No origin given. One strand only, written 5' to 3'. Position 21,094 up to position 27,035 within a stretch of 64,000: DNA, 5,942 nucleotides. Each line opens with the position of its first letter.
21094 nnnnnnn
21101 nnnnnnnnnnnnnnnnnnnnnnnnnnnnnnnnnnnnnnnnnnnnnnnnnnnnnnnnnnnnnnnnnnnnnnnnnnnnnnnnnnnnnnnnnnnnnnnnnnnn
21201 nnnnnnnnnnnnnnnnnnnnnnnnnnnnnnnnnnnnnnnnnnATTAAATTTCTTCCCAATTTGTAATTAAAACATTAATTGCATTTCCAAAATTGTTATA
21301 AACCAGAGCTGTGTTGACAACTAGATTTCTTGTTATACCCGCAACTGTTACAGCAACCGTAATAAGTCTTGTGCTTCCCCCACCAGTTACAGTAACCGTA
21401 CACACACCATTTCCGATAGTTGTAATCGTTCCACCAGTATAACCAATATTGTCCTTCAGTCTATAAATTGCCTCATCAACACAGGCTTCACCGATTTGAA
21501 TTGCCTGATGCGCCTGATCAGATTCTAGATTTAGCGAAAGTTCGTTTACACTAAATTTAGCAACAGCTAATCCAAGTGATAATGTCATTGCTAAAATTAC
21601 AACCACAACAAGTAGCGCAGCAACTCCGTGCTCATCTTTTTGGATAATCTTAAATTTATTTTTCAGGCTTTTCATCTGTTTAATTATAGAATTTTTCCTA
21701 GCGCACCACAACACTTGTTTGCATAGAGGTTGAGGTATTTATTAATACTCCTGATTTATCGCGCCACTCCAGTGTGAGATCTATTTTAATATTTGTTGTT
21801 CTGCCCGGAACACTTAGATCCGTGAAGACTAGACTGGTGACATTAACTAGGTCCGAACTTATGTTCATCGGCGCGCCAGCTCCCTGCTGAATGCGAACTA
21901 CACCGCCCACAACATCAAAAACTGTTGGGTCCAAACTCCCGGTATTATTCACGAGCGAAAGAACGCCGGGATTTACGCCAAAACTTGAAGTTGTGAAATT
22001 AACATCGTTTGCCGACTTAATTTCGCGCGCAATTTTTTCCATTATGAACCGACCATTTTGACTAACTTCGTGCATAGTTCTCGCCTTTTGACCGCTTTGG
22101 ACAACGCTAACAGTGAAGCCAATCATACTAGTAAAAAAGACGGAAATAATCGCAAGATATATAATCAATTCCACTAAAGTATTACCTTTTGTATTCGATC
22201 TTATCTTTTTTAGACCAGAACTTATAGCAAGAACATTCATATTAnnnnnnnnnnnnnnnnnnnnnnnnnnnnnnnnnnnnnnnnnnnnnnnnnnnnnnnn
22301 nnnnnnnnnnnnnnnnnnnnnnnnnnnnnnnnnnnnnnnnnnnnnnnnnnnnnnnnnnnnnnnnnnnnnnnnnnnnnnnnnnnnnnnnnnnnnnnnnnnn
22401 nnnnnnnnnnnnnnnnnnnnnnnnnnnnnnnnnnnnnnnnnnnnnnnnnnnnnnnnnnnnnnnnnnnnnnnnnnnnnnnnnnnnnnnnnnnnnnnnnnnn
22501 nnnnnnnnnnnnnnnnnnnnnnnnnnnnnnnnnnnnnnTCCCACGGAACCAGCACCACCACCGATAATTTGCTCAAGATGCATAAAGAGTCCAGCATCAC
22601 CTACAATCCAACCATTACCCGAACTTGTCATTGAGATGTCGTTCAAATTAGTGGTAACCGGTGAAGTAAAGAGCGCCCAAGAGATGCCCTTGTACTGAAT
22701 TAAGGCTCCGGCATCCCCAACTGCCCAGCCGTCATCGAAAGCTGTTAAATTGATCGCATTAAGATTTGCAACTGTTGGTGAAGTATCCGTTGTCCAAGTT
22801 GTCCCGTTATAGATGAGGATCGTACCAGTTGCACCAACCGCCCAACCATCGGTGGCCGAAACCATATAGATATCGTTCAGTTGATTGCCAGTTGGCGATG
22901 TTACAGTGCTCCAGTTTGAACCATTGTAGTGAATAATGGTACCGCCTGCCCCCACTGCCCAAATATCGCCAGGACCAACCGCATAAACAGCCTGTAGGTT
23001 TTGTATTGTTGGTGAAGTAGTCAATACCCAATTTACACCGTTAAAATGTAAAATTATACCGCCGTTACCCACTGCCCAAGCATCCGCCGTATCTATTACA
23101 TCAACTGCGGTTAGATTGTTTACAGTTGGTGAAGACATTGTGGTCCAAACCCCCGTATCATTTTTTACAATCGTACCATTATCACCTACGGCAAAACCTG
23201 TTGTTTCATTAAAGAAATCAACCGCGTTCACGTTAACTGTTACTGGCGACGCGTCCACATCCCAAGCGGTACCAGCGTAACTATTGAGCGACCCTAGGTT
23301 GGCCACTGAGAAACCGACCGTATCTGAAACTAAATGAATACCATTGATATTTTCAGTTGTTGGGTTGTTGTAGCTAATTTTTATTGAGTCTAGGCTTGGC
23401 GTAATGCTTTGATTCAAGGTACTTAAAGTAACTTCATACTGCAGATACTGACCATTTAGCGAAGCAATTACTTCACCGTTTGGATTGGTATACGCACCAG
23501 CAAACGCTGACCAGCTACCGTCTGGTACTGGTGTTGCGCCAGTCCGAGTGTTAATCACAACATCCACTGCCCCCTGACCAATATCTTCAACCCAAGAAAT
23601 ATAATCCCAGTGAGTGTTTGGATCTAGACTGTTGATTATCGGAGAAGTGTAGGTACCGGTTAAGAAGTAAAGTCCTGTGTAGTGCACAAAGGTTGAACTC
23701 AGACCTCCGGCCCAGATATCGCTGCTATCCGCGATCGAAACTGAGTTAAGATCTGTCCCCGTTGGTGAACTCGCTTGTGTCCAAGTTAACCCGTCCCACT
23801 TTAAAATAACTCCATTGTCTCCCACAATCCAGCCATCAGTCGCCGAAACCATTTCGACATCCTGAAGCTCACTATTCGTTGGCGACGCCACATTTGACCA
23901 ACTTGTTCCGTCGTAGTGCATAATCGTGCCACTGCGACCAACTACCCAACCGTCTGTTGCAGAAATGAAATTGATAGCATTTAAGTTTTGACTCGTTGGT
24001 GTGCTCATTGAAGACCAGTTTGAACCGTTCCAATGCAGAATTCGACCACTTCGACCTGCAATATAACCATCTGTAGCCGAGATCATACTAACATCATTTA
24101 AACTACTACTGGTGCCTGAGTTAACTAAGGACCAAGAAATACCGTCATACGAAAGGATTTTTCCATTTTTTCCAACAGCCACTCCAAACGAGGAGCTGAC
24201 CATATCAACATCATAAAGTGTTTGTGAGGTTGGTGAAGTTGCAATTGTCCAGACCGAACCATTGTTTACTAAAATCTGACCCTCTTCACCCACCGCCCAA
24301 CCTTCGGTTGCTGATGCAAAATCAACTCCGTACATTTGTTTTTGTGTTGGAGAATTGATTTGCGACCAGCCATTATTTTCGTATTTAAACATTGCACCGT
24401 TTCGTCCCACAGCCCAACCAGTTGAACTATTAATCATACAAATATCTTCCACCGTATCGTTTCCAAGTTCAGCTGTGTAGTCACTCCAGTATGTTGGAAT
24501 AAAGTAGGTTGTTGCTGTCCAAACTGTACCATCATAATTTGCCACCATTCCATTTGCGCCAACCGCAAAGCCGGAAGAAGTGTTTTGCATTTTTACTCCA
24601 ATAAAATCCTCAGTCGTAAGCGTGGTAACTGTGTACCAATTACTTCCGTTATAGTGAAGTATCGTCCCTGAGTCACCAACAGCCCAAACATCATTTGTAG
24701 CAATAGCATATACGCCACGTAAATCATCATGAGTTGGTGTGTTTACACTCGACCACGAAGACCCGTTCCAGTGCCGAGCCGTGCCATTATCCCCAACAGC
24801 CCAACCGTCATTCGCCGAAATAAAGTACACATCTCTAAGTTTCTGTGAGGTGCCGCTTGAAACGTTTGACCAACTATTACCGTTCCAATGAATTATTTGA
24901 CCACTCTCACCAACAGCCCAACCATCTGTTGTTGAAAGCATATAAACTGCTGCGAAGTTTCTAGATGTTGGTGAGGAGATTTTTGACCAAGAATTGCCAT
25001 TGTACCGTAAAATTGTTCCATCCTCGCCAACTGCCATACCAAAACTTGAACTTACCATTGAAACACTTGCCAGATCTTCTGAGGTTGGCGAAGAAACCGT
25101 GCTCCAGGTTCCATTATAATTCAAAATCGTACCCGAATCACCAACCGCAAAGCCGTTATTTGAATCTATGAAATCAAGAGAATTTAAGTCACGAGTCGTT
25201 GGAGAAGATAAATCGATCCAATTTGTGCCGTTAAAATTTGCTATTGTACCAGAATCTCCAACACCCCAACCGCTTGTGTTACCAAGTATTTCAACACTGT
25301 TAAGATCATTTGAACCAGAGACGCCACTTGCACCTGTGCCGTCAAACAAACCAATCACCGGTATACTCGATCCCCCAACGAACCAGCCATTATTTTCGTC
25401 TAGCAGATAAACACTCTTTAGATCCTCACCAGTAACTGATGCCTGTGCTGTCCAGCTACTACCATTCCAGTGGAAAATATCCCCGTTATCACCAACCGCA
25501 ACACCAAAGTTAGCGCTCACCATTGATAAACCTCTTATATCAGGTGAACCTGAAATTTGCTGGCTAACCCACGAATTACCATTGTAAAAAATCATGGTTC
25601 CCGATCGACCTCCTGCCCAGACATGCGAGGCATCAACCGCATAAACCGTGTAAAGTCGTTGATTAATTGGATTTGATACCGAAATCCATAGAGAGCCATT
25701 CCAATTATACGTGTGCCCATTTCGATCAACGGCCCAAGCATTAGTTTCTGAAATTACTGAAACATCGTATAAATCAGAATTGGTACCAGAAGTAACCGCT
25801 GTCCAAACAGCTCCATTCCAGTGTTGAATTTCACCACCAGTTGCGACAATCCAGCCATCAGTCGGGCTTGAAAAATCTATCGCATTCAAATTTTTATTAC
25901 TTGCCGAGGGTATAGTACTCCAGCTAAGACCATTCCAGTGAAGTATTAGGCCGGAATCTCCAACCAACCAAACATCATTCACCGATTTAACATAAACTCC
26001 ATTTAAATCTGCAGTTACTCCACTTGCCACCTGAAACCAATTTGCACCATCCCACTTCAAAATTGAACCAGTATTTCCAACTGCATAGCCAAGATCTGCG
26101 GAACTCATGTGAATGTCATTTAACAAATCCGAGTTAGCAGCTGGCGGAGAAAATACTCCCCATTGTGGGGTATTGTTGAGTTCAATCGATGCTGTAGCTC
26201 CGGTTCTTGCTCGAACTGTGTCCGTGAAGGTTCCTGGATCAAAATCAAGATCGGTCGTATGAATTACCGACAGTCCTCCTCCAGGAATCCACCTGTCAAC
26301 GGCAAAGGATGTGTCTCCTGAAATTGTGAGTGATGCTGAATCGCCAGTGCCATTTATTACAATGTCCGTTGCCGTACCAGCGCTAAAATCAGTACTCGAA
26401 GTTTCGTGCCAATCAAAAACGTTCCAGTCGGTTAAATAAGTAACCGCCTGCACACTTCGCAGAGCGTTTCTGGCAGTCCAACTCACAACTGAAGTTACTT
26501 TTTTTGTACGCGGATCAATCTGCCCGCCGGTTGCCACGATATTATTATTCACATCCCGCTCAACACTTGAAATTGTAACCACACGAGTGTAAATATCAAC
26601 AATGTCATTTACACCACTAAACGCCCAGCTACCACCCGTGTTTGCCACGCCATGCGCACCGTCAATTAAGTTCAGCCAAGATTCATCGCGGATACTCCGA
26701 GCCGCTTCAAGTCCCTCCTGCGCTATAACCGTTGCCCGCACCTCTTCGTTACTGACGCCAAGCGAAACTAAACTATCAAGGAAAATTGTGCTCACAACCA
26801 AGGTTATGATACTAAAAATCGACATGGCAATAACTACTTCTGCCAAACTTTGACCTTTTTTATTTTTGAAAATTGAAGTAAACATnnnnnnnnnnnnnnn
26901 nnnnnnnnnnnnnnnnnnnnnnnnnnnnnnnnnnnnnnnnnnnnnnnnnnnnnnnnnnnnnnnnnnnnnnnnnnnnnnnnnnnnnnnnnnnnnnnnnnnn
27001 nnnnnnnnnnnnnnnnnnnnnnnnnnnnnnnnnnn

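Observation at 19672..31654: Secretin-less type IV pilus locus with both extension and retraction ATPases and a single-domain response regulator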

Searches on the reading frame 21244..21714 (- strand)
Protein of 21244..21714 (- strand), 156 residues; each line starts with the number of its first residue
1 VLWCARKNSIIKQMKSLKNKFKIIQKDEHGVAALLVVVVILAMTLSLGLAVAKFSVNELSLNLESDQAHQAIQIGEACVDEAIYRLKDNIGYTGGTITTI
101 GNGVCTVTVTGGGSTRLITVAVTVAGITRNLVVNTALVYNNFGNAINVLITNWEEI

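Call 4: search_protein_families(library=pfam, proteins=[window:21244-21714:-], max_evalue=0.01)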
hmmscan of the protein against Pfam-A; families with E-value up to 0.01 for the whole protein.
window:21244-21714:- (156 aa): 1 family
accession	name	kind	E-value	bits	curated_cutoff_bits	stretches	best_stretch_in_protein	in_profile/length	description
PF09134.16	Invasin_D3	-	0.0018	19.2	33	1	89-128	48-86/98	Invasin, domain 3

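Call 7: search_protein_families(library=ncbifam, proteins=[window:21244-21714:-], max_evalue=0.01)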
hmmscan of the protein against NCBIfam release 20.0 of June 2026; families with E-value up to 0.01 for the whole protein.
window:21244-21714:- (156 aa): 0 families

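Call 50: search_protein_families(library=pfam, alignment_id=A3, max_evalue=0.1)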
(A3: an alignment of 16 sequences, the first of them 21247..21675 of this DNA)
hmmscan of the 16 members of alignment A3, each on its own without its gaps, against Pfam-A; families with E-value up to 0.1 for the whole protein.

A. member 1, window:21247-21675:- (143 aa): 3 families
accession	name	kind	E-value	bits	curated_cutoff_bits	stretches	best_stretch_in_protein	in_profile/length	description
PF09134.16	Invasin_D3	-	0.0015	19.5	33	1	76-115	48-86/98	Invasin, domain 3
PF07885.22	Ion_trans_2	-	0.014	15.7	22.5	1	75-120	27-69/79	Ion channel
PF17073.10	SafA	-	0.05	14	27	1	5-44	5-46/66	Two-component-system connector protein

B. families by the number of members that match (of 16 scanned): 15 families
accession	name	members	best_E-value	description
PF03281.20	Mab-21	2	0.02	Mab-21 protein nucleotidyltransferase domain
PF09716.15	ETRAMP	2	0.04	Malarial early transcribed membrane protein (ETRAMP)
PF09134.16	Invasin_D3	1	0.0015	Invasin, domain 3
PF14341.11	PilX_N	1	0.0093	PilX N-terminal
PF07885.22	Ion_trans_2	1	0.014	Ion channel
PF00383.29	dCMP_cyt_deam_1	1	0.018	Cytidine and deoxycytidylate deaminase zinc-binding region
PF09991.14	DUF2232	1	0.018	Predicted membrane protein (DUF2232)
PF24352.1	DUF7512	1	0.03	Family of unknown function (DUF7512)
PF20520.3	Ac45-VOA1_TM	1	0.036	V0 complex accessory subunit Ac45/VOA1 transmembrane domain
PF06749.17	DUF1218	1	0.046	Protein of unknown function (DUF1218)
PF17073.10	SafA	1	0.05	Two-component-system connector protein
PF25564.1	DUF7933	1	0.05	Domain of unknown function (DUF7933)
PF24155.1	DUF7406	1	0.079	Domain of unknown function (DUF7406)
PF15943.11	YdaS_toxin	1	0.082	Bacterial toxin YdaS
PF06715.18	Gp5_C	1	0.084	Gp5 C-terminal repeat (3 copies)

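Call 51: search_solved_structures(query=A3, max_evalue=10)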
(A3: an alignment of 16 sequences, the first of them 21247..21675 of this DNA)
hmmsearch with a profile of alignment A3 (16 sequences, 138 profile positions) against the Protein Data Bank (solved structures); distinct sequences matched with E-value up to 10: 2.
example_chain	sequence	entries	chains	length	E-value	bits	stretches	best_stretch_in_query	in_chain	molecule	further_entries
5nfi_B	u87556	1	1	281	0.99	12.1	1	67-126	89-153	Minor fimbrium anchoring subunit Mfa2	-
7txi_A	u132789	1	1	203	1.7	11.4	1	19-51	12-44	Probable flagellin 1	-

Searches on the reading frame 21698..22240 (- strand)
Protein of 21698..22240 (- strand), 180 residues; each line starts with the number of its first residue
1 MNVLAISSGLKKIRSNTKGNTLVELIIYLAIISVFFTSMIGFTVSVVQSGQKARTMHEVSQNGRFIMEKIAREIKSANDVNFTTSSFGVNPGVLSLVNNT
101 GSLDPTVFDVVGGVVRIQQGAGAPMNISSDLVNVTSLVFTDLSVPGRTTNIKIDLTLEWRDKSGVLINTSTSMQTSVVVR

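Call 4: search_protein_families(library=pfam, proteins=[window:21698-22240:-], max_evalue=0.01)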
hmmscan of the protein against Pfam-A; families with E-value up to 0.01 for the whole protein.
window:21698-22240:- (180 aa): 1 family
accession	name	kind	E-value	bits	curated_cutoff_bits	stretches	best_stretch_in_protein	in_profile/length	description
PF07963.17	N_methyl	-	3.8e-05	23.5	21.2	1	14-38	1-25/27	Prokaryotic N-terminal methylation motif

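Call 7: search_protein_families(library=ncbifam, proteins=[window:21698-22240:-], max_evalue=0.01)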
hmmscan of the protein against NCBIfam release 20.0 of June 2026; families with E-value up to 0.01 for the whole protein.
window:21698-22240:- (180 aa): 3 families
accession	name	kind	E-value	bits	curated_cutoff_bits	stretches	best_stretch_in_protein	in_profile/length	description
NF038304.1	EPS_HpsC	equivalog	0.00023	20.9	200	1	10-76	13-79/318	hormogonium polysaccharide secretion pseudopilin HpsC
TIGR02599.1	TIGR02599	subfamily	0.0034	16.7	256.5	1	20-77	2-59/361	Verru_Chthon cassette protein C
NF041002.1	pilin_ComGF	equivalog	0.0057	16.9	80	1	18-79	2-61/139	competence type IV pilus minor pilin ComGF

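Call 52: search_solved_structures(query=A4, max_evalue=10)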
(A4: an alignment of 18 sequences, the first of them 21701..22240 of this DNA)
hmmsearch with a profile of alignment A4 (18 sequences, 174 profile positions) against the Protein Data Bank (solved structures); distinct sequences matched with E-value up to 10: 23.
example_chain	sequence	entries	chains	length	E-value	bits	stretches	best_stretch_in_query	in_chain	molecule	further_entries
9egp_A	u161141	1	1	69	1.2e-05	28.3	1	3-46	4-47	Geopilin domain 1 protein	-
7tgg_A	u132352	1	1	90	5.1e-05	26.2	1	3-41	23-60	Geopilin domain 1 protein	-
9laa_A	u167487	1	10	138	0.0028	20.6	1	4-30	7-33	Type IV pilin protein PilA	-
9lab_B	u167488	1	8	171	0.0045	19.9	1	5-46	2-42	MSHA major pilin subunit MshA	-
2m7g_A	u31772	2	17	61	0.026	17.4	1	10-44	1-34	Geopilin domain 1 protein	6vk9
8tob_GA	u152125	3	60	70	0.029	17.3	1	11-49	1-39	Fimbrial protein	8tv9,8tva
8pfb_G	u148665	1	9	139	0.058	16.3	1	10-48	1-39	Type IV pilin PilE1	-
1oqw_A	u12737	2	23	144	0.14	15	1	10-42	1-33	Fimbrial protein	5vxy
3sok_A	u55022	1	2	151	0.17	14.8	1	10-40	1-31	Fimbrial protein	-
8qqj_J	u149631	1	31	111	0.21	14.5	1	10-112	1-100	Type IV narrow pilus major component PilA5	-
6xxe_A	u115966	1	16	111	0.22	14.4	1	10-77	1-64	Uncharacterized protein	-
8tj2_C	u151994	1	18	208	0.25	14.2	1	10-42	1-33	Type IV major pilin protein PilA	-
2hi2_A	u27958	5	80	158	0.3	14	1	10-38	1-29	Fimbrial protein | PilA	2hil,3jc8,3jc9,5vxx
8tum_e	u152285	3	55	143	0.3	14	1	10-64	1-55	Type IV major pilin protein PilA | Pilin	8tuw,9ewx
1ay2_A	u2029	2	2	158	0.31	13.9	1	10-38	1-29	TYPE 4 PILIN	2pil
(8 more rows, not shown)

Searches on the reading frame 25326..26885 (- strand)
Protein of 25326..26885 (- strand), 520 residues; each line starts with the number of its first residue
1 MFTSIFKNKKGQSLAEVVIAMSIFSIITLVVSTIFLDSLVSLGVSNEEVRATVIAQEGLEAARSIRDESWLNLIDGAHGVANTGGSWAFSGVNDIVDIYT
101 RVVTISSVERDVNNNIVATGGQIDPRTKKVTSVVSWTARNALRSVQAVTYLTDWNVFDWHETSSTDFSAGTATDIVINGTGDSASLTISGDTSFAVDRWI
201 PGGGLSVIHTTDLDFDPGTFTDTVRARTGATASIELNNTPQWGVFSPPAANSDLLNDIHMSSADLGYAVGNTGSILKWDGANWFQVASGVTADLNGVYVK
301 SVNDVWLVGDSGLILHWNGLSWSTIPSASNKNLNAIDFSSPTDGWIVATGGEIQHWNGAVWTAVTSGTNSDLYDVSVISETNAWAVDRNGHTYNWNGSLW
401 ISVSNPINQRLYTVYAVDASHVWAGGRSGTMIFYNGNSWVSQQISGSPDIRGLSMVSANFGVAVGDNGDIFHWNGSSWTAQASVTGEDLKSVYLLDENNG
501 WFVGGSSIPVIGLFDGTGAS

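Call 37: predict_structure(alignment_id=A1)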
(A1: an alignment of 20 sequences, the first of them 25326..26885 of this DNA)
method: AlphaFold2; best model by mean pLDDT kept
length: 520 residues; sequences in the alignment: 20
mean_pLDDT: 77.1   pTM: 0.56
mean pLDDT of the five models: 77.1, 76.9, 76.8, 76.8, 75.1
residues with pLDDT >= 90: 235; 70-90: 140; 50-70: 41; < 50: 104
segments of 3 or more residues with pLDDT < 50: 1-9, 156-240, 515-520
pLDDT, mean of each block of 10 residues (from residue 1): 38 66 76 61 72 89 83 92 84 92 94 83 88 89 89 57 39 42 38 32 28 35 34 38 59 85 92 90 86 96 96 95 95 97 95 96 90 96 95 94 91 96 95 94 85 94 91 89 81 88 70 41
secondary structure, 60 per line:
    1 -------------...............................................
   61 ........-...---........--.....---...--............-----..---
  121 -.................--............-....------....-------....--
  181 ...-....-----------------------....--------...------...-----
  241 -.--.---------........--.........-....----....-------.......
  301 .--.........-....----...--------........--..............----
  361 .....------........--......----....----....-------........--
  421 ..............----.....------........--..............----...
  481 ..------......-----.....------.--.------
elements in order: H14-68 E76-83 E86-90 E94-96 E99-110 E122-138 E141-152 H154-157 H164-167 E175-178 E185-188 H212-215 E224-226 E233-235 E255-262 E265-270 E275-278 E283-286 E294-301 E304-309 E314-317 E322-324 E333-340 E343-348 E352-356 E361-365 E372-379 E382-387 E392-395 E400-403 E411-418 E421-426 E430-434 E439-443 E450-457 E460-465 E469-473 E478-482 E489-494 E500-504

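Call 40: fold_search(model_id=the predicted structure, library=pdb)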
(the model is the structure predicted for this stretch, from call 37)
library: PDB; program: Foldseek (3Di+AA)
matches with E <= 10: 1079; with E <= 0.001: 737
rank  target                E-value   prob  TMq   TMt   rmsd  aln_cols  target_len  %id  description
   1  5ojr_C                6.3e-16  1.00  0.46  0.75   3.7       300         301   18  YCF48 bound to D1 peptide (released 2018-08-08)
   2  5ojr_D                1.5e-15  1.00  0.45  0.74   3.7       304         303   17  YCF48 bound to D1 peptide (released 2018-08-08)
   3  5ojr_A                4.5e-15  1.00  0.46  0.73   3.7       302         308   18  YCF48 bound to D1 peptide (released 2018-08-08)
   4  5oj5_A                7.4e-15  1.00  0.46  0.73   3.7       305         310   18  YCF48 bound to D1 peptide (released 2018-08-08)
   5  5ojr_B                1.3e-14  1.00  0.45  0.71   3.7       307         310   17  YCF48 bound to D1 peptide (released 2018-08-08)
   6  2xbg                  3.4e-14  1.00  0.45  0.72   3.9       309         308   19  Crystal Structure of YCF48 from Thermosynechococcus elongatus (released 2011-04-13)
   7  5ojp_B                9.3e-14  1.00  0.46  0.75   3.5       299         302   17  YCF48 bound to D1 peptide (released 2018-08-08)
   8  5ojp_A                1.0e-13  1.00  0.46  0.74   3.8       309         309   17  YCF48 bound to D1 peptide (released 2018-08-08)
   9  8am5_S                3.6e-13  1.00  0.44  0.71   3.9       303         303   21  RCII/PSI complex, class 3 (released 2023-08-16)
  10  5oj3_A                6.6e-13  1.00  0.44  0.67   4.5       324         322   18  YCF48 from Cyanidioschyzon merolae (released 2018-08-08)
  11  5ojp_C                1.3e-12  1.00  0.45  0.74   3.8       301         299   17  YCF48 bound to D1 peptide (released 2018-08-08)
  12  5oj3_B                1.6e-12  1.00  0.44  0.68   4.1       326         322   18  YCF48 from Cyanidioschyzon merolae (released 2018-08-08)
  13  9lu1_E                5.9e-11  1.00  0.43  0.59   3.6       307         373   11  protein structure of DDB1-DDA1-DET1-Ube2e2 bound to COP1 dimer (released 2026-01-28)
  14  9k3p_B                7.6e-11  1.00  0.43  0.65   4.2       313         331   11  Cryo-EM structure of the unliganded human melanocortin receptor 1 (MC1R)-Gs complex (released 2025-08-06)
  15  3odt_B                8.4e-11  1.00  0.46  0.78   3.6       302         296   13  Crystal structure of WD40 beta propeller domain of Doa1 (released 2010-12-01)
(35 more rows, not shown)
